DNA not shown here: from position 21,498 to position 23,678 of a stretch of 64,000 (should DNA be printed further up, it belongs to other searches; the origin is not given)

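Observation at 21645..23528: Bacterial-type acetyl-CoA carboxylase CT fused in reversed AccA-AccD order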

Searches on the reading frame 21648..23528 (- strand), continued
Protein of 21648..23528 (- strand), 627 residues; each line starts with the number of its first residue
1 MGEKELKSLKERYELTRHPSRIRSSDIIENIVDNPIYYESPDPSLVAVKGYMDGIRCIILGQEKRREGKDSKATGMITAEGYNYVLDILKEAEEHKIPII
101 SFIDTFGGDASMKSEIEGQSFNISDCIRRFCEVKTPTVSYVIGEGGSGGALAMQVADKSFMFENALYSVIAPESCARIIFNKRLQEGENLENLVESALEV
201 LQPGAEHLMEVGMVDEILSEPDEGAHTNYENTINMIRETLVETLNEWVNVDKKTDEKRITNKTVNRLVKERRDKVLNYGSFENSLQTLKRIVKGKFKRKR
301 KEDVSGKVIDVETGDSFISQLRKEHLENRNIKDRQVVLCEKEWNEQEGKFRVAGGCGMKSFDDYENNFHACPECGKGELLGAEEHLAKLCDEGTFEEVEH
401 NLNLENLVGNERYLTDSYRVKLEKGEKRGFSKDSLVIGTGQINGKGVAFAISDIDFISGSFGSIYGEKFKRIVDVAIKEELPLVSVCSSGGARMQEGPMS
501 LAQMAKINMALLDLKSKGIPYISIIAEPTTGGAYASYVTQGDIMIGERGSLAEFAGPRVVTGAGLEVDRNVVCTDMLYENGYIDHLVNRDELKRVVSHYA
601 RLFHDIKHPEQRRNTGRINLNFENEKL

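Call 59: find_homologous_proteins(query=P0133, max_evalue=1e-30)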
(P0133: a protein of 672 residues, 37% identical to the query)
Query P0133 (672 aa): 71 proteins with E <= 1e-30 among 8000 candidates.
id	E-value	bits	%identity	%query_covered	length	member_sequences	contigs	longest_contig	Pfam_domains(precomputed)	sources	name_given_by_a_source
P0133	0.0e+0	1568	100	100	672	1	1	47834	PF01039.28,PF03255.20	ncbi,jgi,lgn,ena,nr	ncbi:MAG: hypothetical protein KJ709_09055 [Nanoarchaeota archaeon]|nr:hypothetical protein [Nanoarc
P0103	1.5e-99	352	35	97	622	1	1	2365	PF01039.28,PF03255.20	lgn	-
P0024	1.5e-92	329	34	94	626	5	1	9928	PF01039.28,PF03255.20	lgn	-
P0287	6.7e-58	215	35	38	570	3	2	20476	PF01039.28,PF03255.20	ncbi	-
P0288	8.4e-57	211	32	40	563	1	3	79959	PF01039.28,PF03255.20,PF17848.8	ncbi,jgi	-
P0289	1.3e-53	201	32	39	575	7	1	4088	PF01039.28,PF03255.20,PF17848.8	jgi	jgi:acetyl-CoA carboxylase carboxyl transferase subunit beta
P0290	1.7e-53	200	34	38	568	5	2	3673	PF01039.28,PF03255.20,PF17848.8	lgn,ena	-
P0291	2.0e-53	200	32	36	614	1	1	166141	PF01039.28,PF03255.20,PF17848.8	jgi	jgi:acyl-CoA carboxylase subunit beta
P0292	7.8e-53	198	31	39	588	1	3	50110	PF01039.28,PF03255.20,PF17848.8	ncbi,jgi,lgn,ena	-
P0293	1.8e-52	197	32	38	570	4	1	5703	PF01039.28,PF03255.20,PF17848.8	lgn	-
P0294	4.5e-52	196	32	38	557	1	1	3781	PF01039.28,PF03255.20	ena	-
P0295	6.5e-52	195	30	41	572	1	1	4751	PF01039.28,PF03255.20,PF17848.8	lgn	-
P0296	9.4e-52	194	30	40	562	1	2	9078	PF01039.28,PF03255.20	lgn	-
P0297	3.9e-51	192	34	41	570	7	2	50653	PF01039.28,PF03255.20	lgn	-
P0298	5.3e-51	192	31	36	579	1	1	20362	PF01039.28,PF03255.20,PF17848.8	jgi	jgi:acetyl-CoA carboxylase carboxyl transferase alpha subunit/acetyl-CoA carboxylase carboxyl transf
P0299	1.1e-50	191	33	39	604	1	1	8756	PF01039.28,PF03255.20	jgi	jgi:acetyl-CoA carboxylase carboxyl transferase subunit beta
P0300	1.8e-50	190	31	41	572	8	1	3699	PF01039.28,PF03255.20,PF17848.8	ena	-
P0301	2.2e-50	190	34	35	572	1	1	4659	PF01039.28,PF03255.20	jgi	jgi:acetyl-CoA carboxylase carboxyl transferase subunit beta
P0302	2.3e-50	190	31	37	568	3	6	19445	PF01039.28,PF03255.20,PF17848.8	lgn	-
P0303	4.6e-50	189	31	41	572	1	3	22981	PF01039.28,PF03255.20,PF17848.8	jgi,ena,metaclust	metaclust:\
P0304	6.0e-50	188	33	36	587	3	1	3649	PF01039.28,PF03255.20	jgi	jgi:acetyl-CoA carboxylase carboxyl transferase subunit beta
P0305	1.2e-49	188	34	35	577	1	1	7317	PF01039.28,PF03255.20,PF17848.8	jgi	jgi:acetyl-CoA carboxylase carboxyl transferase subunit beta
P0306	2.0e-49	187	32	36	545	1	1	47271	PF01039.28,PF03255.20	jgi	jgi:acetyl-CoA carboxylase carboxyl transferase subunit beta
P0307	1.9e-48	184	33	36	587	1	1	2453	PF01039.28,PF03255.20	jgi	jgi:acetyl-CoA carboxylase carboxyl transferase alpha subunit/acetyl-CoA carboxylase carboxyl transf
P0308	6.2e-48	182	29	37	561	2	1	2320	PF01039.28,PF03255.20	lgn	-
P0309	6.7e-48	182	32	38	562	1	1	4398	PF01039.28,PF03255.20,PF17848.8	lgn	-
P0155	8.8e-48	181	27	88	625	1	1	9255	PF01039.28,PF03255.20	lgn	-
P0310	1.2e-47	181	31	37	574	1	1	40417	PF01039.28,PF03255.20,PF17848.8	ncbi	-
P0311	1.7e-47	180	31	41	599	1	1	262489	PF01039.28,PF03255.20,PF17848.8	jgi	jgi:acyl-CoA carboxylase subunit beta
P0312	2.7e-47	180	29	40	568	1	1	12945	PF01039.28,PF03255.20,PF17848.8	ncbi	ncbi:MAG: acetyl-CoA carboxylase carboxyltransferase subunit alpha [Armatimonadota bacterium]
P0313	7.2e-47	178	31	40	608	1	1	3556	PF01039.28,PF03255.20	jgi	jgi:acyl-CoA carboxylase subunit beta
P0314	9.6e-47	178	33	36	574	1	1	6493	PF01039.28,PF03255.20,PF17848.8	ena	-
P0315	1.3e-46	177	32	35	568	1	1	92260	PF01039.28,PF03255.20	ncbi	ncbi:acetyl-CoA carboxylase, carboxyltransferase subunit beta [Nocardiopsis nanhaiensis]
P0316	1.4e-46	177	35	36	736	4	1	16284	PF01039.28,PF00378.26,PF03255.20,PF17848.8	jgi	jgi:acetyl-CoA carboxylase carboxyl transferase beta subunit/acetyl-CoA carboxylase carboxyl transfe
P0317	1.5e-46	177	33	35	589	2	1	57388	PF01039.28,PF03255.20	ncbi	-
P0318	1.5e-46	177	35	37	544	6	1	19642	PF01039.28,PF03255.20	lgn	-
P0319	3.1e-46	176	32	36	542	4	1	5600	PF01039.28,PF03255.20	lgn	-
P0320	3.2e-46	176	29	38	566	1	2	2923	PF01039.28,PF03255.20,PF17848.8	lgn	-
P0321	7.4e-46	175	28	37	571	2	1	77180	PF01039.28,PF03255.20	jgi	jgi:acetyl-CoA carboxylase carboxyl transferase alpha subunit/acetyl-CoA carboxylase carboxyl transf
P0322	8.7e-46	175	33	35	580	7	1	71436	PF01039.28,PF03255.20,PF17848.8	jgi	jgi:acetyl-CoA carboxylase carboxyl transferase subunit beta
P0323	9.7e-46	175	32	37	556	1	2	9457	PF01039.28,PF03255.20,PF17848.8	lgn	-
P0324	1.4e-45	174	31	38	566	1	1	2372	PF01039.28,PF03255.20,PF17848.8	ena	-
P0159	7.0e-45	172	31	39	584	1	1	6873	PF01039.28,PF03255.20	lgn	-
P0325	2.6e-44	170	31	39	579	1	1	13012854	PF01039.28,PF03255.20,PF17848.8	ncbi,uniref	ncbi:acetyl-CoA carboxylase carboxyltransferase subunit alpha [Dactylosporangium sp. CA-092794]|unir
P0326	6.2e-44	169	36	38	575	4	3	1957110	PF01039.28,PF03255.20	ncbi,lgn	ncbi:acetyl-CoA carboxylase carboxyltransferase subunit alpha [Eubacteriales bacterium KG127]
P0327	7.6e-44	168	30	37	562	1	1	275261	PF01039.28,PF03255.20,PF17848.8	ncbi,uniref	ncbi:acetyl-CoA carboxylase carboxyl transferase subunit alpha [Actinopolyspora sp. H202]|uniref:ace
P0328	1.1e-43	168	30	37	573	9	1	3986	PF01039.28,PF03255.20,PF17848.8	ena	-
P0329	1.4e-43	167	31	37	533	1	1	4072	PF01039.28,PF06833.17,PF03255.20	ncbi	-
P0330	2.8e-43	166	30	39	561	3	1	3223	PF01039.28,PF03255.20,PF17848.8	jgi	jgi:acyl-CoA carboxylase subunit beta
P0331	6.6e-43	165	32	40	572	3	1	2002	PF01039.28,PF03255.20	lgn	-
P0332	2.5e-42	163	32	35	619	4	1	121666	PF01039.28,PF03255.20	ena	-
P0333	2.7e-42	163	31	40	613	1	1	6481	PF01039.28,PF06833.17,PF03255.20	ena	-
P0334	6.5e-42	162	31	40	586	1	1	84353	PF01039.28,PF03255.20,PF17848.8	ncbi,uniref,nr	ncbi:acetyl-CoA carboxylase carboxyltransferase subunit alpha [Natranaerobius trueperi]|uniref:Multi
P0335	6.8e-42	162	32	41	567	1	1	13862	PF01039.28,PF03255.20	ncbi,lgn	-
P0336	1.9e-41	160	31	37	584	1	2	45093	PF01039.28,PF03255.20,PF17848.8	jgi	jgi:acyl-CoA carboxylase subunit beta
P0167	4.1e-41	159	32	34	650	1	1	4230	PF01039.28,PF03255.20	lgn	-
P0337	7.0e-40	155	34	38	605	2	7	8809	PF01039.28,PF03255.20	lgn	-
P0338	2.0e-39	154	30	36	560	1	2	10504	PF01039.28,PF03255.20,PF17848.8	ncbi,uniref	ncbi:acetyl-CoA carboxylase, carboxyltransferase subunit beta [Streptomonospora algeriensis]|uniref:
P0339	2.6e-39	153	30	37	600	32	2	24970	PF01039.28,PF06833.17,PF03255.20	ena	-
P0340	3.9e-39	153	29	39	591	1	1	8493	PF01039.28,PF03255.20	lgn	-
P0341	6.1e-39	152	30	37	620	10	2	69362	PF01039.28,PF06833.17,PF03255.20,PF02785.26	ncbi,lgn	-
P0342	9.6e-39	151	28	42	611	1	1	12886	PF01039.28,PF03255.20,PF17848.8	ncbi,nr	ncbi:MAG: acetyl-CoA carboxylase carboxyltransferase subunit beta [Actinobacteria bacterium]|nr:acet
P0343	4.4e-38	149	32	36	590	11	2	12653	PF01039.28,PF03255.20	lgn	-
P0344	9.3e-38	148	28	36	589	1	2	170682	PF01039.28,PF03255.20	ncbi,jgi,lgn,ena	-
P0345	2.1e-36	144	29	37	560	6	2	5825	PF01039.28,PF03255.20,PF17848.8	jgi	jgi:acetyl-CoA carboxylase carboxyl transferase alpha subunit/acetyl-CoA carboxylase carboxyl transf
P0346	1.1e-35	141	32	39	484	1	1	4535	PF01039.28,PF03255.20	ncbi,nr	ncbi:MAG TPA: acetyl-CoA carboxylase, carboxyltransferase subunit beta, partial [Armatimonadota bact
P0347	2.3e-35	140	30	40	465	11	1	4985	PF01039.28,PF03255.20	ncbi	ncbi:MAG: acetyl-CoA carboxylase carboxyltransferase subunit alpha, partial [Actinobacteria bacteriu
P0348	2.3e-35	140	31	35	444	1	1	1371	PF01039.28,PF03255.20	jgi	jgi:acetyl-CoA carboxylase carboxyl transferase alpha subunit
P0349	2.1e-34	137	31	36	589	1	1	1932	PF01039.28,PF03255.20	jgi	jgi:acyl-CoA carboxylase subunit beta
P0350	3.4e-34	136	33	36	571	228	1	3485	PF01039.28,PF03255.20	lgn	-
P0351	4.6e-34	136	31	34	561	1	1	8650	PF01039.28,PF03255.20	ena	-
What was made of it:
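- Closest known: Beta-first AccD-AccA fusion proteins. Different: Most of them match the canonical Zn_ribbon_ACC model (PF17848 in call 59).
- Tried and rejected: A search seeded with the second DPANN sequence, P0133, showed it to be a lone divergent sequence, not a large DPANN clade (call 59).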

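Call 60: list_cluster_members(proteins=[P0111, P0114, P0115, P0116, P0117, P0118, P0120, P0006, P0002, P0136])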
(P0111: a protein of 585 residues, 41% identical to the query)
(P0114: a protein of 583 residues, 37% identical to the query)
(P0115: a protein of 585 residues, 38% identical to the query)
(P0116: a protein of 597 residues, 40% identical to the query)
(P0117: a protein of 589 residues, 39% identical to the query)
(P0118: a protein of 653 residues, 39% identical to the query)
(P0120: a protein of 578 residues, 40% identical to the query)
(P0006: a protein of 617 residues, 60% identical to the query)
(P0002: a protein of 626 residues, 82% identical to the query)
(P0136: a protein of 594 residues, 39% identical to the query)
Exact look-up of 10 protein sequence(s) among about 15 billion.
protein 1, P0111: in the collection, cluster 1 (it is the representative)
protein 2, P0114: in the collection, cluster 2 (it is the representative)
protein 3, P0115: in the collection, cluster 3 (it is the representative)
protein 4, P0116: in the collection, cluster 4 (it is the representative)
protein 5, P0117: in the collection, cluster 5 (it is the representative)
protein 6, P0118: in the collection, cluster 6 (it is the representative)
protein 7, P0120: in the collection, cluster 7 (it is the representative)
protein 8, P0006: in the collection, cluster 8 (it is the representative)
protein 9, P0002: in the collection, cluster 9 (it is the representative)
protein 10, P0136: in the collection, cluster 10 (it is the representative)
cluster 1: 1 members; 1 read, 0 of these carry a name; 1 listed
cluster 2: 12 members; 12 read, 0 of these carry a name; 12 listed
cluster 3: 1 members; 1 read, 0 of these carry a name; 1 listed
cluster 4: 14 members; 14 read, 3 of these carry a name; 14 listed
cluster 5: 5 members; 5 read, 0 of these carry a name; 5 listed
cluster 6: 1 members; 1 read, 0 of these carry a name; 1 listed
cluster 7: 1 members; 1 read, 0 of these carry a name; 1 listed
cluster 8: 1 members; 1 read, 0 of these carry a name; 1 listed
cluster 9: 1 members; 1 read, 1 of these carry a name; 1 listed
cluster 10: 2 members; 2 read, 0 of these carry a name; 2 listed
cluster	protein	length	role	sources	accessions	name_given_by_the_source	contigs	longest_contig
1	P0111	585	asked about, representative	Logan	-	-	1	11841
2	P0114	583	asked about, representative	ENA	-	-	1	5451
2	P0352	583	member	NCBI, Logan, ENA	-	-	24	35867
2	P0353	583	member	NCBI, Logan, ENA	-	-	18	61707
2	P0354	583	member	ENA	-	-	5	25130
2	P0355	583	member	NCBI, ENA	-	-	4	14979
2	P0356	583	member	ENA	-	-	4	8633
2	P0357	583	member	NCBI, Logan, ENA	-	-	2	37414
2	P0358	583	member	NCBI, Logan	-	-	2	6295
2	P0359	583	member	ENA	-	-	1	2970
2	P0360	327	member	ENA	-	-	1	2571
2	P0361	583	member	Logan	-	-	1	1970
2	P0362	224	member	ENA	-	-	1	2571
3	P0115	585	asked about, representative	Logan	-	-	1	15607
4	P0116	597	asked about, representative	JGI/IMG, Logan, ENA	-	-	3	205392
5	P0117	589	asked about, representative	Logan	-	-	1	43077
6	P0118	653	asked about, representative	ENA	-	-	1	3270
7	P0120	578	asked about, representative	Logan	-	-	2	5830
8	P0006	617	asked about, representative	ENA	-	-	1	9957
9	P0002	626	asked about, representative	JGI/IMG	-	acetyl-CoA carboxylase carboxyl transferase beta subunit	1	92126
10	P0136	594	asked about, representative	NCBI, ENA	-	-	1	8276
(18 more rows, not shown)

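Call 65: find_encoding_contigs(protein=P0135, flank=8000, max_places=1)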
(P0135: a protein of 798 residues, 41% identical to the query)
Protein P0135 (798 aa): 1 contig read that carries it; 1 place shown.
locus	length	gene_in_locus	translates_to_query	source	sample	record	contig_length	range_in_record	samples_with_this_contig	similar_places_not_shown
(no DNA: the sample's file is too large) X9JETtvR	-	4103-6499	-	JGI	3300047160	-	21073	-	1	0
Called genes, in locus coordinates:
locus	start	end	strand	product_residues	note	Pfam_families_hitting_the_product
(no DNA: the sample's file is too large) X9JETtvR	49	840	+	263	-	PF00378:ECH_1, PF16113:ECH_2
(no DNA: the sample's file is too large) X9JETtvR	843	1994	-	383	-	PF00108:Thiolase_N, PF02803:Thiolase_C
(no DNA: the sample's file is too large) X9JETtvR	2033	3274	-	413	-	PF02515:CoA_transf_3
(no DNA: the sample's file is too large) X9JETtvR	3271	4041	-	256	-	PF00378:ECH_1, PF16113:ECH_2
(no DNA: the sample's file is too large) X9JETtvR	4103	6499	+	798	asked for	PF01039:Carboxyl_trans, PF03255:ACCA, PF01039:Carboxyl_trans, PF13646:HEAT_2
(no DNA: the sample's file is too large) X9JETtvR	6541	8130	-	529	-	PF00691:OmpA, PF13379:NMT1_2 (weak), PF09084:NMT1 (weak)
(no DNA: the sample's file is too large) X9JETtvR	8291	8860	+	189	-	-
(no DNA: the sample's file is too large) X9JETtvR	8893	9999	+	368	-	-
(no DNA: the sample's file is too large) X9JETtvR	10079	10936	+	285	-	PF02353:CMAS, PF13489:Methyltransf_23, PF13847:Methyltransf_31, PF08241:Methyltransf_11, PF08242:Methyltransf_12 (weak), PF13649:Methyltransf_25, PF00107:ADH_zinc_N (faint)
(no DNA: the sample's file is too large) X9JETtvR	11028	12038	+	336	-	PF01073:3Beta_HSD, PF01370:Epimerase, PF02719:Polysacc_synt_2, PF04321:RmlD_sub_bind, PF05368:NmrA, PF07993:NAD_binding_4, PF16363:GDP_Man_Dehyd, PF13460:NAD_binding_10, +1 more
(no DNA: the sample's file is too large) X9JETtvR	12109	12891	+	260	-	PF00106:adh_short, PF08659:KR, PF23441:SDR (faint), PF01370:Epimerase (weak), PF13561:adh_short_C2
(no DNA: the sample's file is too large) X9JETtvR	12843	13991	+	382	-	PF04909:Amidohydro_2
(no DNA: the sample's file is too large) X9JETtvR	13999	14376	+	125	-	PF01883:FeS_assembly_P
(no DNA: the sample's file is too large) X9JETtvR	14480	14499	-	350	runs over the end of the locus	PF02798:GST_N, PF13409:GST_N_2, PF13417:GST_N_3, PF13410:GST_C_2 (weak), PF00043:GST_C, PF14497:GST_C_3 (faint)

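Call 66: find_encoding_contigs(protein=P0137, flank=8000, max_places=1)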
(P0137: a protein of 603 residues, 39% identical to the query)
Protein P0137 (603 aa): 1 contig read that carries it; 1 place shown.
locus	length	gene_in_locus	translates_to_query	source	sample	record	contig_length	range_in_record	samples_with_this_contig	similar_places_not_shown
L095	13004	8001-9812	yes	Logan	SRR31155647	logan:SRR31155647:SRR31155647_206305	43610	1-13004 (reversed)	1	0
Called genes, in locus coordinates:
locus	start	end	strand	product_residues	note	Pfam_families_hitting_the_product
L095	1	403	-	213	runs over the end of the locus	PF13367:PrsW-protease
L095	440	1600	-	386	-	PF01053:Cys_Met_Meta_PP, PF06838:Met_gamma_lyase (weak)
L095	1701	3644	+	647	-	PF00005:ABC_tran, PF02367:TsaE (faint), PF02463:SMC_N (faint), PF03193:RsgA_GTPase (faint), PF13191:AAA_16 (faint), PF12848:ABC_tran_Xtn, PF00005:ABC_tran, PF16326:ABC_tran_CTD, +6 more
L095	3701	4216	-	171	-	PF03266:NTPase_1, PF13173:AAA_14 (faint), PF13401:AAA_22 (faint)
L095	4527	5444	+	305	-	PF00480:ROK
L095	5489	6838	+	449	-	PF00724:Oxidored_FMN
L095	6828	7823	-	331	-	PF12801:Fer4_5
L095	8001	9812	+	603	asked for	PF01039:Carboxyl_trans, PF03255:ACCA, PF01039:Carboxyl_trans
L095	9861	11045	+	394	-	PF00108:Thiolase_N, PF00109:ketoacyl-synt (weak), PF08545:ACP_syn_III (faint), PF02803:Thiolase_C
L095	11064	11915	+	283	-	PF02737:3HCDH_N, PF00725:3HCDH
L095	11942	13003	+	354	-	?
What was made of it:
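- That could point to a catabolic or decarboxylating role (calls 65, 66). Other alpha-first CTs lie beside thiolase plus 3-hydroxyacyl-CoA dehydrogenase (call 66), or enoyl-CoA hydratase, CoA-transferase and thiolase (call 65).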
